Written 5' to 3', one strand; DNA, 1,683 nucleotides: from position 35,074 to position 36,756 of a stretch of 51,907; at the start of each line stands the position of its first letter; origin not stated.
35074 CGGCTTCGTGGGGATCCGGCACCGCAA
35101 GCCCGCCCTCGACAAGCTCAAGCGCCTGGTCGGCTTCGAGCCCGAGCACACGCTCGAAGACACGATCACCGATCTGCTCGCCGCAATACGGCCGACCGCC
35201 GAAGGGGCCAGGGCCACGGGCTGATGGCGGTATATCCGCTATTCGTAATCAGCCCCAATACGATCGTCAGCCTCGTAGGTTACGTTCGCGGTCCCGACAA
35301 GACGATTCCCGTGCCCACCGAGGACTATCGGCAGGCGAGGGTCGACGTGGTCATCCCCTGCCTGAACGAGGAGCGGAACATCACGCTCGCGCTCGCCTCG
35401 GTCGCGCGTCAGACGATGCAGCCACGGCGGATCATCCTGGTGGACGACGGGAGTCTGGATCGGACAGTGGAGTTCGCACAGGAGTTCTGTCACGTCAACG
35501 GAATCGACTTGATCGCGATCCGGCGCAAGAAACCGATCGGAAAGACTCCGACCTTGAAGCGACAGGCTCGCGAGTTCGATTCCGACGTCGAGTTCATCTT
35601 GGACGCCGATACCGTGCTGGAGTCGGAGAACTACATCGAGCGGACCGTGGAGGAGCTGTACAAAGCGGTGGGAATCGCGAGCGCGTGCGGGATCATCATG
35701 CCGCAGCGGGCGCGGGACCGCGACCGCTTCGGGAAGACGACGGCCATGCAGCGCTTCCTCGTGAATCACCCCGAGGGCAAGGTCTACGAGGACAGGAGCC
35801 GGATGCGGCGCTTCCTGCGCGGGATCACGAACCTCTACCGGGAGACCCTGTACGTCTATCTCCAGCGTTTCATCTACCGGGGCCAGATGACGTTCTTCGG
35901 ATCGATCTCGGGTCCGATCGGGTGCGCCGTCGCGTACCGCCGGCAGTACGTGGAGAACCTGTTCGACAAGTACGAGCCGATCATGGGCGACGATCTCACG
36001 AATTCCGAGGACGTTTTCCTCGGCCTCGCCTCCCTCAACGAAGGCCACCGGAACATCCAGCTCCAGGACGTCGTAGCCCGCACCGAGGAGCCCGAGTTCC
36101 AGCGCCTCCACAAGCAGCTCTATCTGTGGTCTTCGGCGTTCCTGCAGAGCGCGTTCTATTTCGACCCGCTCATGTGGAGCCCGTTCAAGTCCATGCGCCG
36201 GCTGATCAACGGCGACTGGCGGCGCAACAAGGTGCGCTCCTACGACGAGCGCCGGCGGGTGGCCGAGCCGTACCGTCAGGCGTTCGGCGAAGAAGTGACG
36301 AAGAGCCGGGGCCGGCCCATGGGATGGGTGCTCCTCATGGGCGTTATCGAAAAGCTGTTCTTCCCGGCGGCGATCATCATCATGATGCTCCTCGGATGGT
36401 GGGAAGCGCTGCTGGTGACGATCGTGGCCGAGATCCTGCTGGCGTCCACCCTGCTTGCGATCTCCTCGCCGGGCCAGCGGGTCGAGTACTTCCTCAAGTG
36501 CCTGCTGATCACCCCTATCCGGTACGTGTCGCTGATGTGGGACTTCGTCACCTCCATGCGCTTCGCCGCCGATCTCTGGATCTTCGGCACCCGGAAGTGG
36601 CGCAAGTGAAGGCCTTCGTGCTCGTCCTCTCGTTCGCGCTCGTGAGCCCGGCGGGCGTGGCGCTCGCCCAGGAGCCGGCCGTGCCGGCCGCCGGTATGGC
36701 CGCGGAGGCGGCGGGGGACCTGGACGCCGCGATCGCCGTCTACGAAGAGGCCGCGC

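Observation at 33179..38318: Synthase-dependent exopolysaccharide module headed by a class III cyclase-homology membrane protein instead of any c-di-GMP component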

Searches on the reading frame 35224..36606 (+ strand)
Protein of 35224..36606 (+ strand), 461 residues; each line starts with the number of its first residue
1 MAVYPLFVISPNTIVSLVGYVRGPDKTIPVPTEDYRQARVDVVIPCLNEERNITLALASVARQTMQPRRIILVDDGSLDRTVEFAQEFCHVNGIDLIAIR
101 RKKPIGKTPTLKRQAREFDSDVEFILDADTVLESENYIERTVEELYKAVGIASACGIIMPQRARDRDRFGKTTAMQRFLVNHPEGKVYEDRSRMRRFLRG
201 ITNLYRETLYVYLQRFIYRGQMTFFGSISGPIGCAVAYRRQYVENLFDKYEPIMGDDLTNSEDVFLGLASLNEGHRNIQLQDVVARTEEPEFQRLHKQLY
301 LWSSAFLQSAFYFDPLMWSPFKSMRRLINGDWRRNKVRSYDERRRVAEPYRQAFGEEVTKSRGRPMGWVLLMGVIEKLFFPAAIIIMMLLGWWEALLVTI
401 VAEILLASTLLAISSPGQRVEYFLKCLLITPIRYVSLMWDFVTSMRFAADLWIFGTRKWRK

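Call 6: search_protein_families(library=pfam, proteins=[window:35224-36606:+], max_evalue=0.1)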
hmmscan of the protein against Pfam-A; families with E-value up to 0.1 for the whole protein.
window:35224-36606:+ (461 aa): 3 families
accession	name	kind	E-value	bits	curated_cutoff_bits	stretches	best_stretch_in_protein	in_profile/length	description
PF00535.33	Glycos_transf_2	-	8.4e-21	75.1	23.3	1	42-246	2-167/168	Glycosyl transferase family 2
PF13641.12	Glyco_tranf_2_3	-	1.1e-12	49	27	1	39-295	2-220/230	Glycosyltransferase like family 2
PF10111.15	Glyco_tranf_2_2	-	0.0069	16.4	27.3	1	42-137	2-99/276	Glycosyltransferase like family 2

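Call 7: search_protein_families(library=ncbifam, proteins=[window:35224-36606:+], max_evalue=0.1)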
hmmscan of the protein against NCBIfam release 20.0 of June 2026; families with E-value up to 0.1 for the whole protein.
window:35224-36606:+ (461 aa): 21 families
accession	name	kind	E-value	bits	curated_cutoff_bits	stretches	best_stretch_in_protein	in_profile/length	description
TIGR04242.1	nodulat_NodC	equivalog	4.8e-13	48.8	550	2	37-159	47-169/395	chitooligosaccharide synthase NodC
TIGR03937.1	PgaC_IcaA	equivalog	5.2e-12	45.4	422.3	1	33-149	40-154/407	poly-beta-1,6-N-acetyl-D-glucosamine synthase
TIGR04283.1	glyco_like_mftF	equivalog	2.4e-08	33.8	182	1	42-136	3-89/221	TIGR04283 family arsenosugar biosynthesis glycosyltransferase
NF010496.0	PRK13915.1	equivalog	1.1e-07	31.2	262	1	36-151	29-148/307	glucosyl-3-phosphoglycerate synthase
NF007986.1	PRK10714.1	equivalog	3.2e-07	29.7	529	1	39-197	7-163/316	undecaprenyl-phosphate 4-deoxy-4-formamido-L-arabinose transferase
NF045692.1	OglycostaseCruG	equivalog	3.8e-07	29.4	600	1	4-88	4-91/386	2'-O-glycosyltransferase CruG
TIGR03965.1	mycofact_glyco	equivalog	1.5e-06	27.4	280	1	30-165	66-198/467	mycofactocin biosynthesis glycosyltransferase MftF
NF007482.0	PRK10073.1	equivalog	1.9e-06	27.2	423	1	38-89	6-57/334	glycosyltransferase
NF041875.1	EPS_EpsD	equivalog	5.5e-06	26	370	1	40-162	1-120/325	exopolysaccharide biosynthesis glycosyltransferase EpsD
TIGR03469.1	HpnB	hypoth_equivalog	2.4e-05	23.5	379.25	1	38-91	44-98/386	hopene-associated glycosyltransferase HpnB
NF041865.1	EpsU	equivalog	7.9e-05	21.8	700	1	27-161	29-164/394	exopolysaccharide biosynthesis GT2 family glycosyltransferase EpsU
NF047683.1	TeichurnBiosyTuaG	equivalog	0.00016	21.4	400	1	37-86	5-54/252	teichuronic acid biosynthesis protein TuaG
NF041394.1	GtaseAglG_Halo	equivalog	0.00039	19.8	440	1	40-169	3-130/304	glucosyl-dolichyl phosphate glucuronosyltransferase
NF053739.1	GlytfEpsEBac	equivalog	0.00056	19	450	1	39-118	2-81/265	glycosyltransferase EpsE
NF053846.1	glyco_with_XrtP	equivalog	0.0028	16.4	520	1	38-105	41-106/440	XrtP-associated glycosyltransferase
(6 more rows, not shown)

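Call 25: find_homologous_proteins(query=window:35224-36606:+)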
Query window:35224-36606:+ (461 aa): 1560 proteins with E <= 0.001 among 8000 candidates; the best 120 are listed.
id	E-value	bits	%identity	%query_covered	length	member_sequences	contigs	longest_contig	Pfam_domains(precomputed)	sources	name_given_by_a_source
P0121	0.0e+0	1030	97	100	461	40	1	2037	PF13641.13,PF00535.33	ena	-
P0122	9.4e-284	959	90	100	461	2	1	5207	PF13641.13,PF00535.33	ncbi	ncbi:hypothetical protein BH20GEM1_BH20GEM1_20600 [soil metagenome]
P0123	2.0e-283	958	90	100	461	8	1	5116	PF13641.13,PF00535.33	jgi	jgi:glycosyltransferase involved in cell wall biosynthesis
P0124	3.5e-283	957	89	100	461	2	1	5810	PF13641.13,PF00535.33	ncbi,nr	ncbi:MAG TPA: glycosyltransferase [Gemmatimonadota bacterium]|nr:glycosyltransferase [Gemmatimonadot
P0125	6.5e-282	953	89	100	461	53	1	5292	PF13641.13,PF00535.33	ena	-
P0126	3.9e-272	921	86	100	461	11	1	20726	PF13641.13,PF00535.33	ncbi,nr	ncbi:MAG TPA: glycosyltransferase [Gemmatimonadota bacterium]|nr:glycosyltransferase [Gemmatimonadot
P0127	4.8e-192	657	61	100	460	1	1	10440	PF13641.13,PF00535.33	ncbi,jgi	-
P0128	3.2e-191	654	61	100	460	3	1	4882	PF13641.13,PF00535.33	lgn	-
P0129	2.7e-190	651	61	100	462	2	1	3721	PF13641.13,PF00535.33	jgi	-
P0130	4.9e-190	650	60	100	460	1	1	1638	PF13641.13,PF00535.33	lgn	-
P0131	8.1e-190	649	61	100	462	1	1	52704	PF13641.13,PF00535.33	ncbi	-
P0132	2.7e-189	648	61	100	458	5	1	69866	PF13641.13,PF00535.33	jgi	jgi:glycosyltransferase involved in cell wall biosynthesis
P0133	4.4e-189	647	60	100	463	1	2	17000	PF13641.13,PF00535.33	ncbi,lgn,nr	ncbi:MAG: glycosyltransferase family 2 protein [Acidobacteriota bacterium]|nr:glycosyltransferase fa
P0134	1.1e-188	646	61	100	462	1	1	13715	PF13641.13,PF00535.33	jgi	jgi:glycosyltransferase involved in cell wall biosynthesis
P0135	3.7e-188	644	60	100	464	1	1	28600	PF13641.13,PF00535.33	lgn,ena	-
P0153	1.1e-185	636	60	97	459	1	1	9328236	PF13641.13,PF00535.33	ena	-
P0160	8.8e-185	633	60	100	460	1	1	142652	PF13641.13,PF00535.33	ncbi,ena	-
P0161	1.1e-184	632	58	100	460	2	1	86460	PF13641.13,PF00535.33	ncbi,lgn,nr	ncbi:glycosyltransferase family 2 protein [Candidatus Poribacteria bacterium]|nr:glycosyltransferase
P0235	2.9e-179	615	58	100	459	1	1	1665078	PF13641.13,PF00535.33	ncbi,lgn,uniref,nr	ncbi:glycosyltransferase family 2 protein [Uliginosibacterium aquaticum]|uniref:Glycosyltransferase 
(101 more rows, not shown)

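Call 26: find_encoding_contigs(protein=P0235, flank=8000, max_places=1)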
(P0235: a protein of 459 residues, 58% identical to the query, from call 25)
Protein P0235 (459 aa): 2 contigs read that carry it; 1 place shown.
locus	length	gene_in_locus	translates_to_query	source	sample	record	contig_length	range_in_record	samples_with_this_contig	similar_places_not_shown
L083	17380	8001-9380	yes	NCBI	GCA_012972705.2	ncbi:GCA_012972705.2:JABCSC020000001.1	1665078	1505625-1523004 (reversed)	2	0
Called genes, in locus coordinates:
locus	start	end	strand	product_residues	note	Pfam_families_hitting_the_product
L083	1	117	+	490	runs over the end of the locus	PF00148:Oxidored_nitro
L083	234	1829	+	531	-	PF11844:DUF3364, PF00148:Oxidored_nitro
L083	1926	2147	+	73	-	PF06988:NifT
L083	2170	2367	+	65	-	-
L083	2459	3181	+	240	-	PF16844:DIMCO_N, PF02579:Nitro_FeMo-Co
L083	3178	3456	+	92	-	PF19624:DUF6129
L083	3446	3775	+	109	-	PF20543:CowN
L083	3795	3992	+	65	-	-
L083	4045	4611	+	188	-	-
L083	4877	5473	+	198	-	PF02525:Flavodoxin_2, PF03358:FMN_red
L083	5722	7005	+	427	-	PF03721:UDPG_MGDP_dh_N, PF00984:UDPG_MGDP_dh, PF03720:UDPG_MGDP_dh_C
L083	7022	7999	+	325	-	PF01073:3Beta_HSD, PF01370:Epimerase, PF02719:Polysacc_synt_2 (weak), PF16363:GDP_Man_Dehyd, PF07993:NAD_binding_4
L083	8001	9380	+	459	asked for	PF00535:Glycos_transf_2, PF13641:Glyco_tranf_2_3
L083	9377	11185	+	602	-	PF00515:TPR_1 (faint), PF07719:TPR_2 (faint), PF12569:NatA_aux_su (faint), PF14559:TPR_19, PF23914:TPR_CcmH_CycH, PF13181:TPR_8 (weak), PF13428:TPR_14 (weak), PF21197:PgaA_barrel, +7 more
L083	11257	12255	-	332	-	PF00753:Lactamase_B, PF12706:Lactamase_B_2 (weak)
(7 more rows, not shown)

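Call 27: find_encoding_contigs(protein=P0153, flank=8000, max_places=1)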
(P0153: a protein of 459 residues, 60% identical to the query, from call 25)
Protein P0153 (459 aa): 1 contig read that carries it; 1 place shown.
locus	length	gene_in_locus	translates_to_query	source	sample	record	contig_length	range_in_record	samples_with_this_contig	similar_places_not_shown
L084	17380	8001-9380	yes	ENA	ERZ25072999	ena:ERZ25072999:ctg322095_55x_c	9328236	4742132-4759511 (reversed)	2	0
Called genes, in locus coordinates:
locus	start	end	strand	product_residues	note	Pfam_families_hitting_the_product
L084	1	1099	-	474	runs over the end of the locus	PF00515:TPR_1 (faint), PF07719:TPR_2 (faint), PF13374:TPR_10 (faint), PF13181:TPR_8 (faint), PF13424:TPR_12 (weak)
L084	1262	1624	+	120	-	-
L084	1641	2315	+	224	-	PF04002:RadC, PF00816:Histone_HNS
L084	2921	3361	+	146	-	PF01329:Pterin_4a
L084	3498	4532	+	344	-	-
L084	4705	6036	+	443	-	-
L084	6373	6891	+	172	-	PF00583:Acetyltransf_1, PF13508:Acetyltransf_7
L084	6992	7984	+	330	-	PF01073:3Beta_HSD, PF01370:Epimerase, PF02719:Polysacc_synt_2 (weak), PF16363:GDP_Man_Dehyd, PF07993:NAD_binding_4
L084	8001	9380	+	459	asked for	PF00535:Glycos_transf_2, PF13641:Glyco_tranf_2_3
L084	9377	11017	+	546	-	PF00515:TPR_1 (faint), PF07719:TPR_2 (faint), PF13174:TPR_6 (faint), PF13428:TPR_14 (faint), PF13432:TPR_16 (faint), PF14559:TPR_19 (faint), PF21197:PgaA_barrel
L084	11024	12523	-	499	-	PF04389:Peptidase_M28, PF01546:Peptidase_M20 (weak)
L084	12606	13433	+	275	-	PF03437:BtpA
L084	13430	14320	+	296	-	PF00294:PfkB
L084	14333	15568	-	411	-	PF00155:Aminotran_1_2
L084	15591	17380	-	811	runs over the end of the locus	PF12704:MacB_PCD, PF02687:FtsX, PF12704:MacB_PCD, PF02687:FtsX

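Call 28: find_encoding_contigs(protein=P0161, flank=8000, max_places=1)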
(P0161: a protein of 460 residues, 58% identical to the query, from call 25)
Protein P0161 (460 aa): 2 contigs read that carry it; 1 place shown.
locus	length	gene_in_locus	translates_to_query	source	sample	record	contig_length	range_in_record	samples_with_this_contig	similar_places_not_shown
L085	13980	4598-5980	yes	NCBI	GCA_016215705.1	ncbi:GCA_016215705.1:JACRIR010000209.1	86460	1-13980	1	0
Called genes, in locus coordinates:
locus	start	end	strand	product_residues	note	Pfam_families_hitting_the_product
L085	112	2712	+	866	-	PF11028:TMEM260_N, PF28495:TMEM260_2, PF13431:TPR_17 (faint), PF07719:TPR_2 (faint), PF13176:TPR_7 (faint), PF13414:TPR_11 (weak), PF14559:TPR_19 (weak), PF21033:RMD1-3 (weak), +9 more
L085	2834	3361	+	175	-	PF07963:N_methyl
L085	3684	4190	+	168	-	PF07963:N_methyl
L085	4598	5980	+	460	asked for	PF00535:Glycos_transf_2, PF13641:Glyco_tranf_2_3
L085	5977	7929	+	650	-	PF00515:TPR_1 (faint), PF07719:TPR_2 (faint), PF12569:NatA_aux_su (faint), PF13174:TPR_6 (faint), PF13176:TPR_7 (faint), PF13432:TPR_16 (weak), PF23914:TPR_CcmH_CycH, PF14559:TPR_19, +7 more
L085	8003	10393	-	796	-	PF01804:Penicil_amidase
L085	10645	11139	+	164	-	-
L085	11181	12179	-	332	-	-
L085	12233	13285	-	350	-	PF01408:GFO_IDH_MocA, PF02894:GFO_IDH_MocA_C, PF22725:GFO_IDH_MocA_C3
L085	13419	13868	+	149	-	PF01575:MaoC_dehydratas, PF13452:FAS1_DH_region (weak)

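Call 29: find_encoding_contigs(protein=P0160, flank=8000, max_places=1)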
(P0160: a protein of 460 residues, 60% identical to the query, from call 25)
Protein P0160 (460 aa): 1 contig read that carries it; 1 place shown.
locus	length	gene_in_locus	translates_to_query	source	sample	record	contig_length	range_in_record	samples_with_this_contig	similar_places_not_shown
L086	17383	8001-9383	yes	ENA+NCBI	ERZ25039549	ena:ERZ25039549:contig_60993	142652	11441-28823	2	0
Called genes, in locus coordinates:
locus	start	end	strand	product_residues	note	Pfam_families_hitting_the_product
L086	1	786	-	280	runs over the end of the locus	PF01209:Ubie_methyltran, PF13489:Methyltransf_23, PF13847:Methyltransf_31, PF08241:Methyltransf_11, PF08242:Methyltransf_12, PF13649:Methyltransf_25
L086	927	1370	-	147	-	PF06347:SH3_4, PF08239:SH3_3, PF18348:SH3_16 (faint), PF06347:SH3_4, PF08239:SH3_3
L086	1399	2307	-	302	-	PF12801:Fer4_5, PF00037:Fer4 (weak), PF12837:Fer4_6 (weak)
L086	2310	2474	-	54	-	-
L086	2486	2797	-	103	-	PF01910:Thiamine_BP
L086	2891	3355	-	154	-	PF07238:PilZ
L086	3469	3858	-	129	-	-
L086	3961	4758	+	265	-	PF06750:A24_N_bact, PF01478:Peptidase_A24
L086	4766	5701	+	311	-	PF00989:PAS (faint), PF08448:PAS_4, PF00990:GGDEF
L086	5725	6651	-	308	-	PF00753:Lactamase_B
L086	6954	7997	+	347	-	PF01073:3Beta_HSD (weak), PF01370:Epimerase, PF02719:Polysacc_synt_2 (faint), PF07993:NAD_binding_4 (faint), PF16363:GDP_Man_Dehyd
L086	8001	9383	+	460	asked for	PF00535:Glycos_transf_2, PF13641:Glyco_tranf_2_3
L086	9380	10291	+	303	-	PF00515:TPR_1 (faint), PF07719:TPR_2 (faint), PF13428:TPR_14 (faint), PF13432:TPR_16 (faint), PF14559:TPR_19 (faint), PF23914:TPR_CcmH_CycH (weak)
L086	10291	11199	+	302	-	PF21197:PgaA_barrel (faint)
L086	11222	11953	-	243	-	PF13852:DUF4197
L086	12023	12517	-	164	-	PF02915:Rubrerythrin, PF21349:RUBY_RBDX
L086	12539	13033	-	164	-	-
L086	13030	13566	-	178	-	-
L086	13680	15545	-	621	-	PF01134:GIDA, PF07992:Pyr_redox_2 (weak), PF12831:FAD_oxidored (weak), PF21680:GIDA_C_1st, PF13932:SAM_GIDA_C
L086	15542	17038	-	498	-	PF02386:TrkH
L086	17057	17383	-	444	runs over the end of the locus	PF00070:Pyr_redox (faint), PF01210:NAD_Gly3P_dh_N (faint), PF01262:AlaDh_PNT_C (faint), PF01488:Shikimate_DH (faint), PF02254:TrkA_N, PF02080:TrkA_C, PF02254:TrkA_N, PF02080:TrkA_C, +10 more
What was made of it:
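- SDR-GT2-porin recurs as a unit with the same 4-nt GT2/porin overlap in Uliginosibacterium and other phyla (calls 26-29). One CHD-less locus (L086) has PilZ and PAS-GGDEF genes 3-5 kb away (call 29).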

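Call 39: search_solved_structures(query=window:35224-36606:+, max_evalue=0.001, show_alignments=1)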
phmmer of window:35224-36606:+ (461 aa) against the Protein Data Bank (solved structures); distinct sequences matched with E-value up to 0.001: 4.
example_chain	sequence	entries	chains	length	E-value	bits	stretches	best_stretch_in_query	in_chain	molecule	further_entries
5mlz_A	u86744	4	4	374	1.4e-06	30.4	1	35-148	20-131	Dolichol monophosphate mannose synthase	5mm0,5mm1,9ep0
2z87_A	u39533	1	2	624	6.3e-06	28.2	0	38-152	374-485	Chondroitin synthase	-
2z86_A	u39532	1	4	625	6.4e-06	28.2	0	38-152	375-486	Chondroitin synthase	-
5hea_A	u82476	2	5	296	0.0006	21.7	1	40-148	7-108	Putative glycosyltransferase (GalT1)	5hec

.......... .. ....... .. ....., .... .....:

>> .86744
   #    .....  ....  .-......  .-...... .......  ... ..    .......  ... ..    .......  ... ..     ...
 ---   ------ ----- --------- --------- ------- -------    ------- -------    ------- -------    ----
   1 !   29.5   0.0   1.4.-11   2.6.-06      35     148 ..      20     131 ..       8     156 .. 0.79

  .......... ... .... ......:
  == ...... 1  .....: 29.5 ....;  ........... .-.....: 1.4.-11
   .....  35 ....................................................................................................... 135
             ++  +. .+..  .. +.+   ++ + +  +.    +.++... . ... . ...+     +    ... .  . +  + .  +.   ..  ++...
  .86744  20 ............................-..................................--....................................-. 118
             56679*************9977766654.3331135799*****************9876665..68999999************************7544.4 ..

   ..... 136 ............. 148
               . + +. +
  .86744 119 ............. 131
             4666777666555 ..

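Call 82: search_protein_families(library=padloc, proteins=[window:35224-36606:+], max_evalue=0.01)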
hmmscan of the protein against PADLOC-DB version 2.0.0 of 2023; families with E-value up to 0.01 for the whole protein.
window:35224-36606:+ (461 aa): 0 families
